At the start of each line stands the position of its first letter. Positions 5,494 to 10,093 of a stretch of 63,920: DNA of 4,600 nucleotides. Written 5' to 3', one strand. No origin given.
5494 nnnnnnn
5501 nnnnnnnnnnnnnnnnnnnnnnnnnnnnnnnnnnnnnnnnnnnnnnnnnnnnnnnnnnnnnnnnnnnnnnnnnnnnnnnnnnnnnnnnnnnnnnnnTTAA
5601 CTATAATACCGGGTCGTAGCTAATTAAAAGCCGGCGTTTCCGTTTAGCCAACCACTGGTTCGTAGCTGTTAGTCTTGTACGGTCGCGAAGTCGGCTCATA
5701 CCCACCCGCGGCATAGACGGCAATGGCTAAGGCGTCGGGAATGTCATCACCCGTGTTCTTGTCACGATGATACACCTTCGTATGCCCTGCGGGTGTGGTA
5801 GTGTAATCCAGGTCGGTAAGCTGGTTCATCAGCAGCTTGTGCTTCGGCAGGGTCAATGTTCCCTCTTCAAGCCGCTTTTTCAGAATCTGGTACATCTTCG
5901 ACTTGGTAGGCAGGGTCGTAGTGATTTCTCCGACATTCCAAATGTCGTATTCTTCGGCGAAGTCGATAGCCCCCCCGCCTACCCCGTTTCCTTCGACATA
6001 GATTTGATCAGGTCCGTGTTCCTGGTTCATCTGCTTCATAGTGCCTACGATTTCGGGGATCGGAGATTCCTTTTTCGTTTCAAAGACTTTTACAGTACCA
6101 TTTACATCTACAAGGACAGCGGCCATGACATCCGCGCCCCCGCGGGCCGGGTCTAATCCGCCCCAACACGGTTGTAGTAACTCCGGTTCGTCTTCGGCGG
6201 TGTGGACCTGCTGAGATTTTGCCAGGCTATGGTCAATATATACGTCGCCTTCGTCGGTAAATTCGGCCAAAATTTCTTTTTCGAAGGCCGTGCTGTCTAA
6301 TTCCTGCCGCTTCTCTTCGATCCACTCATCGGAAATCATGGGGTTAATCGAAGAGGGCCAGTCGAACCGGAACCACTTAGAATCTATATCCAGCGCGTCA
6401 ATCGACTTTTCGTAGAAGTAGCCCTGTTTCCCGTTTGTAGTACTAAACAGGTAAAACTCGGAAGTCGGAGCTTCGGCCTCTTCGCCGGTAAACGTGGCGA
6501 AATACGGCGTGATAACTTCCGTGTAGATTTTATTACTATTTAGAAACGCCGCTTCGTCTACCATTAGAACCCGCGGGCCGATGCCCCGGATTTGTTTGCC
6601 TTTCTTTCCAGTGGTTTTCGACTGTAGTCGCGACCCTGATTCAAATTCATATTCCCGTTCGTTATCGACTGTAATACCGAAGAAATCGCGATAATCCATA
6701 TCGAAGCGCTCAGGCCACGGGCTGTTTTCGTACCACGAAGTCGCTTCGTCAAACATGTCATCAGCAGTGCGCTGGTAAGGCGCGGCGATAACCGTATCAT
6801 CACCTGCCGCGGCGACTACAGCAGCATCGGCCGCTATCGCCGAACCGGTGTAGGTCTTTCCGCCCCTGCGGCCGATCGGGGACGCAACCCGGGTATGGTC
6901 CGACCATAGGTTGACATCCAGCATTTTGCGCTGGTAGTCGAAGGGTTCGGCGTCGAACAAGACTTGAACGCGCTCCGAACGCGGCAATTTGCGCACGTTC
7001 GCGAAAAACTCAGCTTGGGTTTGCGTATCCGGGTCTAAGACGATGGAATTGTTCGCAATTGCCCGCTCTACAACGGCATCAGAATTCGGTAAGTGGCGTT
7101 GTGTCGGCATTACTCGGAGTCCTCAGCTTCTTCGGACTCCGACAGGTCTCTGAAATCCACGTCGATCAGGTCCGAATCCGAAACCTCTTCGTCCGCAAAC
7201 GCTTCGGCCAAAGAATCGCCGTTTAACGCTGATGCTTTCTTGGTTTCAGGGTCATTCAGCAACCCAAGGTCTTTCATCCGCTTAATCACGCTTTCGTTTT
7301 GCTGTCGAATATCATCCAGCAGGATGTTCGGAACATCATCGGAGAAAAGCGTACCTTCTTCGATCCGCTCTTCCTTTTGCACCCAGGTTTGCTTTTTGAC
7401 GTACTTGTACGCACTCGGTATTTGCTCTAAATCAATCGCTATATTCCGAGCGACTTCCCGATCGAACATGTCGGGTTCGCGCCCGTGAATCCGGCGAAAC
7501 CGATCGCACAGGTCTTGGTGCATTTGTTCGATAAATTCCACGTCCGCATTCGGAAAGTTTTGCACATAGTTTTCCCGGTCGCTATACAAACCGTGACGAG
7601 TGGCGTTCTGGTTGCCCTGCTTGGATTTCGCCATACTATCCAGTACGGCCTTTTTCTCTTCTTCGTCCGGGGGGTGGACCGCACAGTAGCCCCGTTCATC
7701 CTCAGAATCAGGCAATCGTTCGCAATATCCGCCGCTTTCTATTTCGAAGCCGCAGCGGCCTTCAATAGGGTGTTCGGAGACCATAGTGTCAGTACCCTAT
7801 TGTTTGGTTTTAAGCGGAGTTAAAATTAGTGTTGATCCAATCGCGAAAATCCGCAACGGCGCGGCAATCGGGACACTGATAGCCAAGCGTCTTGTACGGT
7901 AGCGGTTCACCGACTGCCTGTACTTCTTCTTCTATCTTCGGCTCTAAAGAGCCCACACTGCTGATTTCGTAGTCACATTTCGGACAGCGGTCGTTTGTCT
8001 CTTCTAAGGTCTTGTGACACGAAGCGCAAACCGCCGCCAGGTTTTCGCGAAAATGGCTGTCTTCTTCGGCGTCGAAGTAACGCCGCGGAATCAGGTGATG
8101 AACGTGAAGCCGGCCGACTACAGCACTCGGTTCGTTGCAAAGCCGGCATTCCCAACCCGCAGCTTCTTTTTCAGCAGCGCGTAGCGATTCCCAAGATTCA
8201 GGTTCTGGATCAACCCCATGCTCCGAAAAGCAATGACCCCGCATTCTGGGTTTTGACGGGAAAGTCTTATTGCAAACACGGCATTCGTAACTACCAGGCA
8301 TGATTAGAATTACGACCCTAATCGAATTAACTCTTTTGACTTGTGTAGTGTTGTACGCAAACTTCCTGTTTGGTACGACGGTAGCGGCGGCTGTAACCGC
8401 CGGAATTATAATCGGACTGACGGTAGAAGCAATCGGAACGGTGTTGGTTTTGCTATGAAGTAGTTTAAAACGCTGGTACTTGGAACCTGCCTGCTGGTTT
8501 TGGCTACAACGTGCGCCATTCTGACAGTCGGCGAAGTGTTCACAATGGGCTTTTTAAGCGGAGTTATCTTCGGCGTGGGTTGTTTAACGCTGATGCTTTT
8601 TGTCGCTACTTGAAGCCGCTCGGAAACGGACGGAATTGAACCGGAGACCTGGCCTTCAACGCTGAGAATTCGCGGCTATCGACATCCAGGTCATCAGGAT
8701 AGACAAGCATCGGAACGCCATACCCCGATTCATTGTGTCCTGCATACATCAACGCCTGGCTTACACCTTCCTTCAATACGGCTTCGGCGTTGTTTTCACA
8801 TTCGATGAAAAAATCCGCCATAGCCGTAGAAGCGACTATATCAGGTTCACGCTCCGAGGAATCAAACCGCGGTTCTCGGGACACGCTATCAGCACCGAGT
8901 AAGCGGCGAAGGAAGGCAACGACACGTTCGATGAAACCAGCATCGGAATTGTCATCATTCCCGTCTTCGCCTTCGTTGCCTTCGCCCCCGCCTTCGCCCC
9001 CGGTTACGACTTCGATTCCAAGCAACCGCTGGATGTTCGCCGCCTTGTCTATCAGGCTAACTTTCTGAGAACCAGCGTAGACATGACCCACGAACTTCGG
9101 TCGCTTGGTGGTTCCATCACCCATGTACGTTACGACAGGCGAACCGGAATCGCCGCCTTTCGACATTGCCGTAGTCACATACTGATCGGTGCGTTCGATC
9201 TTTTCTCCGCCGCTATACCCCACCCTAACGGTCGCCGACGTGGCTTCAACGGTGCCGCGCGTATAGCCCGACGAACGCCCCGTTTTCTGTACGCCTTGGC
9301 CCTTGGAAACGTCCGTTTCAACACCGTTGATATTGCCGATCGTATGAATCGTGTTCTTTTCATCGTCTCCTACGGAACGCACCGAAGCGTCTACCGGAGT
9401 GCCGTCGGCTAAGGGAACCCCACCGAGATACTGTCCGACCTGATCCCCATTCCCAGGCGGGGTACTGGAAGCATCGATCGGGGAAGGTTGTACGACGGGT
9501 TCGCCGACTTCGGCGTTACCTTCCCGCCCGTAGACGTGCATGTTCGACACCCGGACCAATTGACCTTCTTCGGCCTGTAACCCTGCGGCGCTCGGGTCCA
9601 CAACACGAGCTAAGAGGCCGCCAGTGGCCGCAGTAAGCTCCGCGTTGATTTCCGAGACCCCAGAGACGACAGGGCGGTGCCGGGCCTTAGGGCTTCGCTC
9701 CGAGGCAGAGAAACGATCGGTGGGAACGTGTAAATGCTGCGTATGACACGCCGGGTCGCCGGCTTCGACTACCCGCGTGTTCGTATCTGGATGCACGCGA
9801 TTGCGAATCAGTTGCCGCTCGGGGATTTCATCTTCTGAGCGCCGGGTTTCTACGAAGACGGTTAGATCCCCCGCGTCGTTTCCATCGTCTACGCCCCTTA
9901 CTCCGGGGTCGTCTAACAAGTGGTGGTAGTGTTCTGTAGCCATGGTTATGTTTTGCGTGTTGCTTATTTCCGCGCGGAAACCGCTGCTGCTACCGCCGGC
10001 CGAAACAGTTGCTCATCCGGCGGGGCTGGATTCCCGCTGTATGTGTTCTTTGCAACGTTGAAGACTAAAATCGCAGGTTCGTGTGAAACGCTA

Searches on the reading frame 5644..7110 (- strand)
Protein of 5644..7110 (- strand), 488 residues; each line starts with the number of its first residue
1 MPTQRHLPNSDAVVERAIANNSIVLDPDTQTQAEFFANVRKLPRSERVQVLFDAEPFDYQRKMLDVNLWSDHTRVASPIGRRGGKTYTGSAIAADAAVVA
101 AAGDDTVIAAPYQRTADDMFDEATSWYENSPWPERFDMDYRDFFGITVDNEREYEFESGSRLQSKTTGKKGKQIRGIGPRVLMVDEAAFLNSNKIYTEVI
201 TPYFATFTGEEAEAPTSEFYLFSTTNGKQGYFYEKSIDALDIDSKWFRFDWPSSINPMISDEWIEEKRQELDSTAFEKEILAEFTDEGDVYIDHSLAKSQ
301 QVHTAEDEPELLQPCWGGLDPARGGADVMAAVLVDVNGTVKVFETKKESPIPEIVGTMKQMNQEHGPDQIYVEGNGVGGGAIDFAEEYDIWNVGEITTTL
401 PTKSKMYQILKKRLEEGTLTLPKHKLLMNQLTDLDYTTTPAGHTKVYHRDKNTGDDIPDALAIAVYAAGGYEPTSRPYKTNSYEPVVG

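Call 10: search_protein_families(library=pfam, proteins=[window:5644-7110:-], max_evalue=0.01)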
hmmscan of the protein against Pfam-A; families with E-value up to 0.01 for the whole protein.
window:5644-7110:- (488 aa): 1 family
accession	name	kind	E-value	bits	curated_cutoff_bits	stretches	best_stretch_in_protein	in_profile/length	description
PF03237.21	Terminase_6N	-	0.00021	21.4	22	1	80-294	5-210/215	Terminase large subunit, T4likevirus-type, N-terminal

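Call 12: search_dna_similar(query=window:5644-7110:-, collection=phages, mode=protein, max_rows=15)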
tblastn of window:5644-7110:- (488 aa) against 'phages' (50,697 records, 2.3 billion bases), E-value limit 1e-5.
Records with a match: 12; places in all: 12; records where one place covers at least 80% of the query: 3.
Best place of each record, by identity: <60% 12.
By first word of the organism name: Halogranum 2; Thermus 2; Caudoviricetes 2; Agrobacterium 2; Klebsiella 2; Rhodothermus 1; Halorubrum 1.
By host as written in the record: Halogranum sp. SS5-1 2; - 2; Agrobacterium tumefaciens C58 2; Klebsiella pneumoniae 80528 2; Rhodothermus marinus 1; Thermus thermophilus HB8 1; Halorubrum coriense 1; Thermus thermophilus HB27 1.
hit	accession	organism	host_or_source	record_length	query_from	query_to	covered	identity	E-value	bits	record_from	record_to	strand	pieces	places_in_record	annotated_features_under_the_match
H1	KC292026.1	Halogranum tailed virus 1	Halogranum sp. SS5-1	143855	48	467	86%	31.1%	5e-45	175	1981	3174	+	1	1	5: terminase large subunit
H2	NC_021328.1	Halogranum tailed virus 1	Halogranum sp. SS5-1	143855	48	467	86%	31.1%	5e-45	175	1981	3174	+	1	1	5: terminase large subunit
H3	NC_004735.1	Rhodothermus phage RM378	Rhodothermus marinus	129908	4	447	91%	24.4%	2e-8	63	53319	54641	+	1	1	17: large terminase protein | hypothetical protein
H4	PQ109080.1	Thermus phage Riverbug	Thermus thermophilus HB8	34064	153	481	67%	25.7%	4e-9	66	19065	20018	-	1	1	TerL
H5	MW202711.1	Caudoviricetes sp.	Manatee Spring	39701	115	463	72%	23.9%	1e-6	57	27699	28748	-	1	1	terminase large subunit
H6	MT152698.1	Halorubrum phage Hardycor1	Halorubrum coriense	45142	152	465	64%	25.2%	5e-11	72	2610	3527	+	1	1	terL: large subunit terminase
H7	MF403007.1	Agrobacterium phage Atu_ph04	Agrobacterium tumefaciens C58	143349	115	425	64%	23.6%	1e-6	57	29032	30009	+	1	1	terminase large subunit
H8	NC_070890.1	Agrobacterium phage Atu_ph04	Agrobacterium tumefaciens C58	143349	115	425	64%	23.6%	1e-6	57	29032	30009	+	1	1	terminase large subunit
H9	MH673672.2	Thermus phage phiFa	Thermus thermophilus HB27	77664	156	464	63%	23.8%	4e-6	56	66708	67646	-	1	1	terminase large subunit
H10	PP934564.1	Klebsiella phage RothD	Klebsiella pneumoniae 80528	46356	151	405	52%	23.3%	3e-6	56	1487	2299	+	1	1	terminase large subunit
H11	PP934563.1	Klebsiella phage RothC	Klebsiella pneumoniae 80528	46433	151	405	52%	23.3%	3e-6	56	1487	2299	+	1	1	terminase large subunit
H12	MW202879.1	Caudoviricetes sp.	Manatee Spring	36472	221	459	49%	23.0%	7e-7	58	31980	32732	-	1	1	terminase large subunit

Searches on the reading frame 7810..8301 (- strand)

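Call 81: search_protein_families(library=pfam, proteins=[window:7810-8301:-], max_evalue=0.01)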
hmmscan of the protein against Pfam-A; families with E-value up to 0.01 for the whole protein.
window:7810-8301:- (163 aa): 6 families
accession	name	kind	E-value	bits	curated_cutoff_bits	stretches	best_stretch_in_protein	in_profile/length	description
PF01844.29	HNH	-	3.2e-08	34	21.4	1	52-99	1-44/47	HNH endonuclease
PF23783.1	Zn_ribbon_TiaS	-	0.0009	19.4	27.3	0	140-150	19-29/41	TiaS C-terminal zinc ribbon domain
PF13894.12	zf-C2H2_4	-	0.00094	20.1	27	1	5-28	1-24/24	C2H2-type zinc finger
PF12874.13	zf-met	-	0.0064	17.2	21.2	1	5-23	1-19/25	Zinc-finger of C2H2 type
PF12773.13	DZR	-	0.0073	16.9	27.3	1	88-114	11-35/45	Double zinc ribbon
PF13912.12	zf-C2H2_6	-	0.008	16.6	25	1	5-23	2-20/27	C2H2-type zinc finger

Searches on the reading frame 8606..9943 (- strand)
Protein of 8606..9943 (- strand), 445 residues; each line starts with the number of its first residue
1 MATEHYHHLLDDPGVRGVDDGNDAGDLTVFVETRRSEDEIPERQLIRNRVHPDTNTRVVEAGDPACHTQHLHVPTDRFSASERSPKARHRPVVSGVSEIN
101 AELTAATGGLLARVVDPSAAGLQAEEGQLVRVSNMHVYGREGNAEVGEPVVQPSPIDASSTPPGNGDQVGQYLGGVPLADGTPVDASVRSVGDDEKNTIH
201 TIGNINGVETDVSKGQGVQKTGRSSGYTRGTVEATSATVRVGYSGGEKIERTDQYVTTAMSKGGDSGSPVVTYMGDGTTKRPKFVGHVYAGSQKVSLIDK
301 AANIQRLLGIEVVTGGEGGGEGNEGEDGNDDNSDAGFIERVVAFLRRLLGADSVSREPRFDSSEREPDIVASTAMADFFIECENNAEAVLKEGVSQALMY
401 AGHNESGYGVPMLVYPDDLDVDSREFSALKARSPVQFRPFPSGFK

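Call 64: search_protein_families(library=pfam, proteins=[window:8606-9943:-], max_evalue=0.01)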
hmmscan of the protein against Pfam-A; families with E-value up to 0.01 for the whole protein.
window:8606-9943:- (445 aa): 1 family
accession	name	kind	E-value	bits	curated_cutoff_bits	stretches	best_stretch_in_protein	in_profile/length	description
PF25819.1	Nal1_C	-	0.0051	16.5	26.1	1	199-294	139-231/268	Nal1 C-terminal domain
